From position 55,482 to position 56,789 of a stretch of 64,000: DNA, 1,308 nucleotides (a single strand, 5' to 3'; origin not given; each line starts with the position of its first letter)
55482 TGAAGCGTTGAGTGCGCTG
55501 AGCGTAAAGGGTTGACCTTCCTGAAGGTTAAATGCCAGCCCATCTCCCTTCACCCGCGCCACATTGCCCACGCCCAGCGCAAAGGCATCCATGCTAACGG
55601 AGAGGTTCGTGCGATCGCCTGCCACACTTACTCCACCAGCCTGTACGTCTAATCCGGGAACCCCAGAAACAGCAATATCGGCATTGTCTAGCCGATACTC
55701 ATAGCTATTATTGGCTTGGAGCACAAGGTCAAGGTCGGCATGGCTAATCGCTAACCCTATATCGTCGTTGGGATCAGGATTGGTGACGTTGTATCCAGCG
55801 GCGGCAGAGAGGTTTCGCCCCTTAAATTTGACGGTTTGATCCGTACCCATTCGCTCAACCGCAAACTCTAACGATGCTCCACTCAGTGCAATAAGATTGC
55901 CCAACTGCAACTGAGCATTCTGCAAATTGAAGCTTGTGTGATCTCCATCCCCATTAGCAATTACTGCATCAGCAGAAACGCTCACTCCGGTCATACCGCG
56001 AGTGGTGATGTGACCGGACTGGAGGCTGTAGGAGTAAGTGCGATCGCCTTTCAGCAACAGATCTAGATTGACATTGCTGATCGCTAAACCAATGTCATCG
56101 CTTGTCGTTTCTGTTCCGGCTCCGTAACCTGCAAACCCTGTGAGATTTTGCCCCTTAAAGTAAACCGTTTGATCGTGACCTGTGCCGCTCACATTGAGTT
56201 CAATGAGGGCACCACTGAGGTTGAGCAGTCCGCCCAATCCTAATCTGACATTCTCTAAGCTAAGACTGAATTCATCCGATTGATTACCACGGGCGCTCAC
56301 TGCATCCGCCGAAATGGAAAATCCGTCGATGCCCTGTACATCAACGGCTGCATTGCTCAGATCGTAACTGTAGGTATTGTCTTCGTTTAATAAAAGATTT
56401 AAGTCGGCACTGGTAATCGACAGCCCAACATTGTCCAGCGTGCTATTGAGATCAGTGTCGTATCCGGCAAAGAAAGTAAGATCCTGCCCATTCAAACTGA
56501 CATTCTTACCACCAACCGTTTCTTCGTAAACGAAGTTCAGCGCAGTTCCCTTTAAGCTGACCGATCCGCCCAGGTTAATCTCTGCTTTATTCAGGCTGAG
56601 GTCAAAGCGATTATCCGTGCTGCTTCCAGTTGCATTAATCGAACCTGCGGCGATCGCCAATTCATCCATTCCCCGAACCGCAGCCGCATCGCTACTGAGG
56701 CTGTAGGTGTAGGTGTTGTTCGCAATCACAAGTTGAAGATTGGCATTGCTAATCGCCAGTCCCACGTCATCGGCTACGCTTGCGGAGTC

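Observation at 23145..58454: One uninterrupted 35.3-kb ORF (11,769 codons) fills 55% of the window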

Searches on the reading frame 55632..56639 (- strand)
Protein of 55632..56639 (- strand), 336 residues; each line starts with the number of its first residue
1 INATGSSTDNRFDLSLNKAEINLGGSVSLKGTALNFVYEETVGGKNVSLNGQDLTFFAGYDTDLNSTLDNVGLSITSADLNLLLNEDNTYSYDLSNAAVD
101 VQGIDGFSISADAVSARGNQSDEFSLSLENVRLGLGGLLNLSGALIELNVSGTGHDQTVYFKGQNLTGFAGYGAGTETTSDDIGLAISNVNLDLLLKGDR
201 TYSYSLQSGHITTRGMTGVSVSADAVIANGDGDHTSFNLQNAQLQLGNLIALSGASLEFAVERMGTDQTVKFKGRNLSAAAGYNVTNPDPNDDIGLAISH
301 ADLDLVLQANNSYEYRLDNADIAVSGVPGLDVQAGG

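Call 58: predict_structure(alignment_id=A3)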
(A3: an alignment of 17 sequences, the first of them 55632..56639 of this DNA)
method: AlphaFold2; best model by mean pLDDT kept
length: 336 residues; sequences in the alignment: 17
mean_pLDDT: 83.3   pTM: 0.76
mean pLDDT of the five models: 83.3, 80.4, 80.3, 78.9, 77.3
residues with pLDDT >= 90: 88; 70-90: 209; 50-70: 37; < 50: 2
segments of 3 or more residues with pLDDT < 50: none
pLDDT, mean of each block of 10 residues (from residue 1): 81 83 71 82 79 83 69 87 86 86 87 86 82 91 89 72 93 85 92 88 89 89 85 91 86 85 87 89 72 76 90 88 71 51
secondary structure, 60 per line:
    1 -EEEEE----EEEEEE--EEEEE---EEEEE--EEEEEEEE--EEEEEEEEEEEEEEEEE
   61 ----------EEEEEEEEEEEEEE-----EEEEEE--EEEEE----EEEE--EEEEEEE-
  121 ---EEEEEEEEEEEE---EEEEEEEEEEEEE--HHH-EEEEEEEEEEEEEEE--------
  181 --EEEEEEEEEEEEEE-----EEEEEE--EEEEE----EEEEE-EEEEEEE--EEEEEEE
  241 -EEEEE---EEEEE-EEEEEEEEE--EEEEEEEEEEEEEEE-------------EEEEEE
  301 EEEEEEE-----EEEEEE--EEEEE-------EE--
elements in order: E2-6 E11-16 E19-23 E27-31 E34-41 E44-60 E71-84 E90-95 E98-102 E107-110 E113-119 E124-135 E139-151 E158-172 E183-196 E202-207 E210-214 E219-223 E225-231 E234-240 E242-246 E250-254 E256-264 E267-281 E295-307 E313-318 E321-325

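Call 63: fold_search(model_id=the predicted structure, library=pdb)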
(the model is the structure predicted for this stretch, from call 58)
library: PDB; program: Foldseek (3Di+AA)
matches with E <= 10: 213; with E <= 0.001: 0
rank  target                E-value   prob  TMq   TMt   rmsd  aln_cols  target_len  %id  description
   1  5xdo_A                2.8e-02  0.28  0.16  0.18  26.2       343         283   10  Crystal structure of human voltage-dependent anion channel 1 (hVDAC1) in C222 space group (released 2017-06-28)
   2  5xdn_B                7.5e-02  0.16  0.14  0.16  24.5       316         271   10  Crystal structure of human voltage-dependent anion channel 1 (hVDAC1) in P22121 space group (released 2017-06-28)
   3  8us4                  9.4e-02  0.10  0.12  0.13  24.4       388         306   11  C2221 Crystal structure of TamA (Barrel only) from Pseudomonas aeruginosa at 3.15 Ang (released 2024-06-26)
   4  4n74                  1.9e-01  0.11  0.14  0.15  23.9       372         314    8  Crystal Structure of Outer Membrane Protein TamA beta-barrel Domain in E.coli (released 2014-10-15)
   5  8us2_A                2.2e-01  0.10  0.14  0.11  21.8       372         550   12  P22121 Crystal structure of TamA from Pseudomonas aeruginosa at 3.95 Ang (released 2024-06-26)
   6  7sqc_9A               3.2e-01  0.06  0.12  0.07  29.7       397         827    9  Ciliary C1 central pair apparatus isolated from Chlamydomonas reinhardtii (released 2022-04-13)
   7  7xzi_9                4.4e-01  0.08  0.15  0.14  18.8       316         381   12  Cryo-EM structure of TOC-TIC supercomplex from Chlamydomonas reinhardtii (released 2023-01-11)
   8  9p1u_F                4.4e-01  0.04  0.12  0.10  25.5       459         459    6  beta-barrel assembly machine from Escherichia coli in an late state of LptD assembly (released 2026-03-11)
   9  3slo                  4.6e-01  0.02  0.10  0.11  27.8       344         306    9  Pre-cleavage Structure of the Autotransporter EspP - N1023D mutant (released 2011-11-16)
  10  9rpw_D                4.8e-01  0.01  0.08  0.06  29.4       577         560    8  Cryo-EM structure of Shigella flexneri LptDE dimer: closed-state unbound and open-state bound by Oekolampad phage RBP (released 2025-12-10)
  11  8xnb_A                5.3e-01  0.06  0.14  0.13  21.0       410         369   11  Cryo-EM structure of Deinococcus radiodurans BamA (released 2025-01-15)
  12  8xua_A                5.6e-01  0.06  0.10  0.14  22.4       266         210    7  Oligogalacturonate-specific porin from Vibrio harveyi (VhGalP) (released 2024-12-25)
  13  6wun_B                5.6e-01  0.04  0.13  0.11  23.1       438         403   10  Mitochondrial SAM complex - dimer 3 in detergent (released 2020-08-12)
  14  8wv0_B                6.1e-01  0.05  0.12  0.12  22.0       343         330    8  Outer membrane porin of Burkholderia pseudomallei (BpsOmp38) (released 2024-10-30)
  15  3slj                  6.1e-01  0.03  0.11  0.12  28.4       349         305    9  Pre-cleavage Structure of the Autotransporter EspP - N1023A mutant (released 2011-11-16)
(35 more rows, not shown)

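Call 86: fold_search(model_id=the predicted structure, library=viral)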
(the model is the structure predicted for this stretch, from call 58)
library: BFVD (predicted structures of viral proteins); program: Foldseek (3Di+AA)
matches with E <= 10: 146; with E <= 0.001: 0
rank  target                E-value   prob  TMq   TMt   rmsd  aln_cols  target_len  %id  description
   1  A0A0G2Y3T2            3.6e-02  0.69  0.33  0.15  16.9       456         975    9  Chorein N-terminal domain-containing protein [Acanthamoeba polyphaga mimivirus Kroon]
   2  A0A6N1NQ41            1.1e-01  0.15  0.22  0.10  20.4       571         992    6  Chorein N-terminal domain-containing protein [Tupanvirus soda lake]
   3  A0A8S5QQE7            2.0e-01  0.08  0.16  0.05  31.1       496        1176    7  Tail protein [Siphoviridae sp. ctE6L85]
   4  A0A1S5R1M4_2          2.4e-01  0.20  0.20  0.10  18.2       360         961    9  Putative tail fiber protein [Pseudomonas phage phiPMW]
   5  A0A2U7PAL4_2          2.9e-01  0.21  0.23  0.11  15.1       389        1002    8  (no name in the UniProt tables at hand)
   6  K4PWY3                2.9e-01  0.04  0.12  0.08  28.0       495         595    6  Hemagglutinin-neuraminidase (Fragment) [Human parainfluenza virus 4a]
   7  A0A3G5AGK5            3.2e-01  0.07  0.11  0.10  18.6       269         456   10  MORN repeat-containing protein [Solumvirus sp.]
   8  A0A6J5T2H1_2          3.2e-01  0.06  0.14  0.06  26.2       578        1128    9  Uncharacterized protein [uncultured Caudovirales phage]
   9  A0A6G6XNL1            5.1e-01  0.04  0.12  0.06  22.3       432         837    9  (no name in the UniProt tables at hand)
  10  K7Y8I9                5.1e-01  0.03  0.12  0.11  17.6       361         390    5  Uncharacterized protein [Megavirus courdo11]
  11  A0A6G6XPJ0            6.2e-01  0.03  0.10  0.05  21.3       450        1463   11  (no name in the UniProt tables at hand)
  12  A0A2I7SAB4            6.5e-01  0.06  0.15  0.16  25.9       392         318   11  (no name in the UniProt tables at hand)
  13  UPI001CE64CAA         7.1e-01  0.07  0.18  0.10  16.6       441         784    8  (no name look-up for this kind of identifier)
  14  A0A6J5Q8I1            7.5e-01  0.03  0.10  0.07  22.9       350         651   10  Uncharacterized protein [uncultured Caudovirales phage]
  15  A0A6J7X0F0            8.6e-01  0.07  0.12  0.18  23.1       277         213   12  Uncharacterized protein [uncultured Caudovirales phage]
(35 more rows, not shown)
